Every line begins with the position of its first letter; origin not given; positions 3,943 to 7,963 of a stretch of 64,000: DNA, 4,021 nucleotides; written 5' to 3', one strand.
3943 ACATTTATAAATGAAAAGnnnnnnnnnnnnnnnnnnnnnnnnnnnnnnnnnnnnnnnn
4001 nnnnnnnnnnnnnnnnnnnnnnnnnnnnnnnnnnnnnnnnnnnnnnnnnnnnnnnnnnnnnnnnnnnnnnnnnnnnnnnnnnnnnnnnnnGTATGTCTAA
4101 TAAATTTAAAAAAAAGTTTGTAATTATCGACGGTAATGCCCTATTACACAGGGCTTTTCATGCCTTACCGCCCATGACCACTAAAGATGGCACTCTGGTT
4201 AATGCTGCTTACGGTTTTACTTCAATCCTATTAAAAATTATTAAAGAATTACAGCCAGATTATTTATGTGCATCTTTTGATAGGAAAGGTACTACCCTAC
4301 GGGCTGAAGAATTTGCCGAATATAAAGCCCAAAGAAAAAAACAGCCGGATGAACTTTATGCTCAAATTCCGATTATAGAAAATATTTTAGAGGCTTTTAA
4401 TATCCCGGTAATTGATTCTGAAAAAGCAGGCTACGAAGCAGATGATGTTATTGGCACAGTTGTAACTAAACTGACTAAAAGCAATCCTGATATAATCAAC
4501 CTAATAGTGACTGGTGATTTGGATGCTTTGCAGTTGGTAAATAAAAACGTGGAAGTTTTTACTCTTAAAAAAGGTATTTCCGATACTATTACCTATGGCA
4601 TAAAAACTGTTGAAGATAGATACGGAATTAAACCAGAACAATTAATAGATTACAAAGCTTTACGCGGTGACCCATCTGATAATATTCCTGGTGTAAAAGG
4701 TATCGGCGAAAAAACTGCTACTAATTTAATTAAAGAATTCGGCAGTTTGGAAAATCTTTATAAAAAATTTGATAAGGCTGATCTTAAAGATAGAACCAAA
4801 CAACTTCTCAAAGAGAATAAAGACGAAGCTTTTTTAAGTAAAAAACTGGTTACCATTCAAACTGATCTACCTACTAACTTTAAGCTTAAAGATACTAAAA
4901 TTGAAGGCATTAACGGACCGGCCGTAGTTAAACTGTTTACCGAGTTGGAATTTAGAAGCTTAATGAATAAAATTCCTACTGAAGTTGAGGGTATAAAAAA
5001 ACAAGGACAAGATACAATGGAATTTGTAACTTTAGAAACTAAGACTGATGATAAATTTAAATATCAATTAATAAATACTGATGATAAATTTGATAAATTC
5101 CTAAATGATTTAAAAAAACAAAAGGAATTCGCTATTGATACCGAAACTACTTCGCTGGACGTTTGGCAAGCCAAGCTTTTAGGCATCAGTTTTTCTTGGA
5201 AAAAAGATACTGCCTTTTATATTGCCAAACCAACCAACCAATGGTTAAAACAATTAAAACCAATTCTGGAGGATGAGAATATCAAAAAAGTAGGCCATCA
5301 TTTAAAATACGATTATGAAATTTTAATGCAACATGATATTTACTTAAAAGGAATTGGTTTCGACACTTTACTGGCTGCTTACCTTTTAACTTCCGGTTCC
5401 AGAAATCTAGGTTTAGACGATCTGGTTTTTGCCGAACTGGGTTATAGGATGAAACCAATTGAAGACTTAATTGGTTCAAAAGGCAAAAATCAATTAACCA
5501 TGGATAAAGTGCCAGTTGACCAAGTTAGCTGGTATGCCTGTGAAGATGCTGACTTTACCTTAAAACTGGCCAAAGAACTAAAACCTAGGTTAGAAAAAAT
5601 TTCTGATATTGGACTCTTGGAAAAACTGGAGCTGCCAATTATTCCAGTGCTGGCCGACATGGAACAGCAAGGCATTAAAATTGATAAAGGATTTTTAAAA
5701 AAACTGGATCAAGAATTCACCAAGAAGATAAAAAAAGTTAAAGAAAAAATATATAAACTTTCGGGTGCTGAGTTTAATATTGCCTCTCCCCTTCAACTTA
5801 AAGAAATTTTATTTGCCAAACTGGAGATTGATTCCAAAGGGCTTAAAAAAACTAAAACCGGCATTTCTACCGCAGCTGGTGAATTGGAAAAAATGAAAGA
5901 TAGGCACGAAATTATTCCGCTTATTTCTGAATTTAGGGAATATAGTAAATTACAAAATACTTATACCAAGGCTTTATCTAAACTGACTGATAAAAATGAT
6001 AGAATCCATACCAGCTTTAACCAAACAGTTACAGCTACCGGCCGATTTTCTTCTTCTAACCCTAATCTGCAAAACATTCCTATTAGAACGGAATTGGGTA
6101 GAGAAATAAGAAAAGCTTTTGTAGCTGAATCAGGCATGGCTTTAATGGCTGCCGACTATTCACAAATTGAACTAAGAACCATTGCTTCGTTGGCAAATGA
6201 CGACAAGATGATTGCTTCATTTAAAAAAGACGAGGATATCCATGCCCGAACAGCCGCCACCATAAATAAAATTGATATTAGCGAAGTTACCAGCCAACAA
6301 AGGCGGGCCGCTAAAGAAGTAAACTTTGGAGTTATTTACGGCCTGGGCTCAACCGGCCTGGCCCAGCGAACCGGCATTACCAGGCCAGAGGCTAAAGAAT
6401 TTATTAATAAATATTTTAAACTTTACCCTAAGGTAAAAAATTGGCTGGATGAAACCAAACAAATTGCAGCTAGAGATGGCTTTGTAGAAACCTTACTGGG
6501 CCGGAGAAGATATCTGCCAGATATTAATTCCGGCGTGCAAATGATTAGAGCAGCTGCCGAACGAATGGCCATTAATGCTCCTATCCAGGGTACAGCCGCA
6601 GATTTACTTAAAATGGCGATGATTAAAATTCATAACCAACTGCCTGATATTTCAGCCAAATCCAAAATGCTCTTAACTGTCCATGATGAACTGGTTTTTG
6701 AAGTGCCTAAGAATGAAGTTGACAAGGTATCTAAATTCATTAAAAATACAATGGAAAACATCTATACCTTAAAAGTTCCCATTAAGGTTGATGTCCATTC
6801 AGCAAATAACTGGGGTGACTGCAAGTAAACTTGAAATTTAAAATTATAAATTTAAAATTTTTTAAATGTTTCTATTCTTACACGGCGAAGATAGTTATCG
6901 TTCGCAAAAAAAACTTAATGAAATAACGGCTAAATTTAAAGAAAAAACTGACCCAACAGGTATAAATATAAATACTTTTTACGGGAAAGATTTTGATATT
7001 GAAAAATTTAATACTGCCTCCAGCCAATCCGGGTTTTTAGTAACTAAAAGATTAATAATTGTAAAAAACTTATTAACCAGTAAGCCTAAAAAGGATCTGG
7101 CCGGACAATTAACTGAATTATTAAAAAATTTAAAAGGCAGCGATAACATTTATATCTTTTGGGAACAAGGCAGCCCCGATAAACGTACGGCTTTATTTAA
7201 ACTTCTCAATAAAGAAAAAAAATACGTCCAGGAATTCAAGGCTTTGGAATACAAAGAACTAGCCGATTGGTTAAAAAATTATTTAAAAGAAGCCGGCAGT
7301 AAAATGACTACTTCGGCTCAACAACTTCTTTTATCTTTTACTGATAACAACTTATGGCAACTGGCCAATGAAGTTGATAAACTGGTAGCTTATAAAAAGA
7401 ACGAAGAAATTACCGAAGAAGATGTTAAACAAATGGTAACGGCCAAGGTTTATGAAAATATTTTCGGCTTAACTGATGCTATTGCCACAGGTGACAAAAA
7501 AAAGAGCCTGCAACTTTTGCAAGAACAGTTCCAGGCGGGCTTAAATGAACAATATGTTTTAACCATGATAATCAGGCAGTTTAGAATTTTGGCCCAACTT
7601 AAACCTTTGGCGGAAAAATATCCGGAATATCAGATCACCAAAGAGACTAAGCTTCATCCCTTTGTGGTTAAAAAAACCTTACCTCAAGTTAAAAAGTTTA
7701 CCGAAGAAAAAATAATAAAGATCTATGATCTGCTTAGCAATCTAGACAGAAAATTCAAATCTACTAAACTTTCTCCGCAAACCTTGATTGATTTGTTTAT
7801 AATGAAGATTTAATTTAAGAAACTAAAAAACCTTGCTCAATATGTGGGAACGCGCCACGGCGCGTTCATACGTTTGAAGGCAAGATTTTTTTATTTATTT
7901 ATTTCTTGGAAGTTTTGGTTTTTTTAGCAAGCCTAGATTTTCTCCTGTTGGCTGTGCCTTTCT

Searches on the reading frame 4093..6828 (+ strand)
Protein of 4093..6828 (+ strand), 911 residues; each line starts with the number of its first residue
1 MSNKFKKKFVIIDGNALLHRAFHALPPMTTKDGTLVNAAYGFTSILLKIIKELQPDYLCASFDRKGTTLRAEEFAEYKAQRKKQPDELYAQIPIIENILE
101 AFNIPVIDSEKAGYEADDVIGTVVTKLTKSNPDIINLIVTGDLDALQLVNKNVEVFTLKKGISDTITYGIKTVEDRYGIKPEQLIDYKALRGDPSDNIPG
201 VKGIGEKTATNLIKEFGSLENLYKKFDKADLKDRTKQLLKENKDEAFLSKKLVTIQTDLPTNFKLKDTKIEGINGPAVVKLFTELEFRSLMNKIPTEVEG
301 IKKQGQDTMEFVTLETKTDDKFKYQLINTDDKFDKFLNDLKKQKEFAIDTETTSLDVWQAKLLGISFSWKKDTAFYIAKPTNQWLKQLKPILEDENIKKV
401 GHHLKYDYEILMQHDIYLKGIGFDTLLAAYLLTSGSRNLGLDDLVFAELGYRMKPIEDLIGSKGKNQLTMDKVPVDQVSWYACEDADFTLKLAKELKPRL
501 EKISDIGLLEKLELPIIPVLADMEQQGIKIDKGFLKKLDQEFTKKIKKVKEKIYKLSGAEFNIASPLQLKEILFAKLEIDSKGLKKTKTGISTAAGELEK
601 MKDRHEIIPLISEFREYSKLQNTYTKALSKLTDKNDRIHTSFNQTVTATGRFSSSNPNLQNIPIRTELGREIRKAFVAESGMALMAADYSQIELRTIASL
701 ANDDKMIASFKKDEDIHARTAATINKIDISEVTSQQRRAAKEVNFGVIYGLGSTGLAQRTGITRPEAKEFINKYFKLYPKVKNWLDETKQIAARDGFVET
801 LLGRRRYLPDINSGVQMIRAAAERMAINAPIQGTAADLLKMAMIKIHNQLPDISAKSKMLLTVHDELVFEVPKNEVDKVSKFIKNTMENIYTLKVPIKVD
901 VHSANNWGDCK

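Call 8: search_protein_families(library=pfam, proteins=[window:4093-6828:+], max_evalue=0.001)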
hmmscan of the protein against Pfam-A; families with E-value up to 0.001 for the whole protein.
window:4093-6828:+ (911 aa): 5 families
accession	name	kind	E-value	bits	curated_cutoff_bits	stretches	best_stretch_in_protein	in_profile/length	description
PF00476.26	DNA_pol_A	-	8.6e-154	512.5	34.3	1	534-909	3-381/381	DNA polymerase family A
PF02739.22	5_3_exonuc_N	-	3.9e-50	170.2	34.3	1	8-178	1-164/164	5'-3' exonuclease, N-terminal resolvase-like domain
PF01367.25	5_3_exonuc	-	3.5e-34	117.6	40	1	179-273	1-94/97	5'-3' exonuclease, C-terminal SAM fold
PF01612.26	DNA_pol_A_exo1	-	3.5e-31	108.8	23.6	1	324-501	1-173/173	3'-5' exonuclease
PF22619.2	DNA_polI_exo1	-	7.9e-12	45.6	27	1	358-444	11-96/140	DNA polymerase I, ribonuclease H-like domain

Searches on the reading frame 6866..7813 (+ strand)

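Call 54: search_protein_families(library=pfam, proteins=[window:6866-7813:+], max_evalue=0.0001)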
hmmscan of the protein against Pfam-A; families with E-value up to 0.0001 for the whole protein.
window:6866-7813:+ (315 aa): 2 families
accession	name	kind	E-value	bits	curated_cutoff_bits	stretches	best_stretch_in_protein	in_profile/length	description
PF21694.2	DNA_pol3_delta_C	-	4.5e-27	94.9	27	1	197-315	2-121/121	DNA polymerase III delta subunit, C-terminal domain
PF12169.13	DNA_pol3_gamma3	-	6.5e-05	23.2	24.4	0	182-249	1-68/143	DNA polymerase III subunits gamma and tau domain III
